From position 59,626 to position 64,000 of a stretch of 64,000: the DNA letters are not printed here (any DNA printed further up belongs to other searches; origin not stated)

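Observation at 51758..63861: Mosaic identity blocks between non-adjacent units: gene conversion or cassette shuffling with a breakpoint at the juxtamembrane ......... site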

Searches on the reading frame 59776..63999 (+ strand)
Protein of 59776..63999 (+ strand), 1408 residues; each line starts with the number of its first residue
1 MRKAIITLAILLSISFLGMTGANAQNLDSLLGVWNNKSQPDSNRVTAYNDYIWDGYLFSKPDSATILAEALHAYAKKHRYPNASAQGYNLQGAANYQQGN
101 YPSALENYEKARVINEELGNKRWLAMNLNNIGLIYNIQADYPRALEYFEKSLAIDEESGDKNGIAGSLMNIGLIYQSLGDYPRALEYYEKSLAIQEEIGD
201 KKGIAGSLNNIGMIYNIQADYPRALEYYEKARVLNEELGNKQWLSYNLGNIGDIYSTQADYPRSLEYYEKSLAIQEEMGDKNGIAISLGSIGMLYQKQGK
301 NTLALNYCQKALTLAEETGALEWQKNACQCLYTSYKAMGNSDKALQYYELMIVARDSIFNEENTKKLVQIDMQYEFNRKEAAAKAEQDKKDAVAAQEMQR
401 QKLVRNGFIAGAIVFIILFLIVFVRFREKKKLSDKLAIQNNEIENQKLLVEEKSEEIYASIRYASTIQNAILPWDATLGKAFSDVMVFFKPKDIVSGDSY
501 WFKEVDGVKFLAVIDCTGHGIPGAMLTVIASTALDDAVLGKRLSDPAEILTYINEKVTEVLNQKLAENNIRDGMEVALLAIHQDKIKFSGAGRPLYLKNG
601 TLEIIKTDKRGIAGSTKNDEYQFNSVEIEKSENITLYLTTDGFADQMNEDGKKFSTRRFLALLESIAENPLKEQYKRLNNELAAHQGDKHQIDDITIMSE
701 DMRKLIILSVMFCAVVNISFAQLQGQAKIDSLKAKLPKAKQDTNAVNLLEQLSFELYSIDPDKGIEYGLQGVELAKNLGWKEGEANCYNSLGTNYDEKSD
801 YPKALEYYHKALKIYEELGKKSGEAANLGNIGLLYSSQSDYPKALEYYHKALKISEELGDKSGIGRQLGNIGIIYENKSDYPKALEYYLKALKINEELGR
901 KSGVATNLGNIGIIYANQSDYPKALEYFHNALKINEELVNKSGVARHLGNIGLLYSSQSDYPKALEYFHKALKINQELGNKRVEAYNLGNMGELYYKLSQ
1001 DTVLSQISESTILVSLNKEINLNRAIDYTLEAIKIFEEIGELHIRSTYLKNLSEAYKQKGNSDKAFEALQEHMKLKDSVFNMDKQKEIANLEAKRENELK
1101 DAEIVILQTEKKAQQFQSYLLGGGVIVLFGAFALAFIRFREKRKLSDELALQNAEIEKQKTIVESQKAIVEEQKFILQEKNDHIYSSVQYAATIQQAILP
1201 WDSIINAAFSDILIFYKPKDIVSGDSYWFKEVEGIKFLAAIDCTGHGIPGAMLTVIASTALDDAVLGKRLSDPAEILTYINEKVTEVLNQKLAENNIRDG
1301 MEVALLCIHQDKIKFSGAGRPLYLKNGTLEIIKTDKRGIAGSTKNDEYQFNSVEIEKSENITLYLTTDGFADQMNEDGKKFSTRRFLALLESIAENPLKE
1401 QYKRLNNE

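Call 11: search_protein_families(library=pfam, proteins=[window:59776-63999:+], max_evalue=0.001)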
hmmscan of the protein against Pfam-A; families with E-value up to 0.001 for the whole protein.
window:59776-63999:+ (1408 aa): 18 families
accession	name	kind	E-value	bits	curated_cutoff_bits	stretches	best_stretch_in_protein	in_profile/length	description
PF13424.12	TPR_12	-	4e-88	290.1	30.1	10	165-231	3-71/77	Tetratricopeptide repeat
PF00515.34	TPR_1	-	6.5e-70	228.7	27.8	9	948-976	4-32/34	Tetratricopeptide repeat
PF13374.12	TPR_10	-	2.6e-59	196.1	27.5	4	165-197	2-34/42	Tetratricopeptide repeat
PF07719.23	TPR_2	-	1.5e-51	168.7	27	4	167-196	3-32/34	Tetratricopeptide repeat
PF13176.12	TPR_7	-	2.1e-46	152.5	27.9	1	167-198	1-32/36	Tetratricopeptide repeat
PF07228.17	SpoIIE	-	2.8e-35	122.5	25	2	510-698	6-187/192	Stage II sporulation protein E (SpoIIE)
PF13181.12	TPR_8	-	1.6e-32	109.3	25.7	1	166-196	2-32/34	Tetratricopeptide repeat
PF14938.12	SNAP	-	1.3e-23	84.4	25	4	878-973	87-183/282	Soluble NSF attachment protein, SNAP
PF13432.12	TPR_16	-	2.3e-15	57.2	32.7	0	912-974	4-60/65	Tetratricopeptide repeat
PF24885.1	TPR_NPHP3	-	1.1e-14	54.9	100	0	890-984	124-222/239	Nephrocystin-3 TPR domain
PF13428.12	TPR_14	-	3.2e-11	43.2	23.5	0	172-194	8-30/44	Tetratricopeptide repeat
PF13371.12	TPR_9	-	5.7e-11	42.7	35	0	134-197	4-61/73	Tetratricopeptide repeat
PF17874.7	TPR_MalT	-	5.8e-11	42.7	45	1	168-347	43-224/336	MalT-like TPR region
PF08238.18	Sel1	-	9.7e-11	42.2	30.7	0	797-811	17-31/36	Sel1 repeat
PF13174.12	TPR_6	-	1.6e-07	32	26.3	0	167-190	2-25/33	Tetratricopeptide repeat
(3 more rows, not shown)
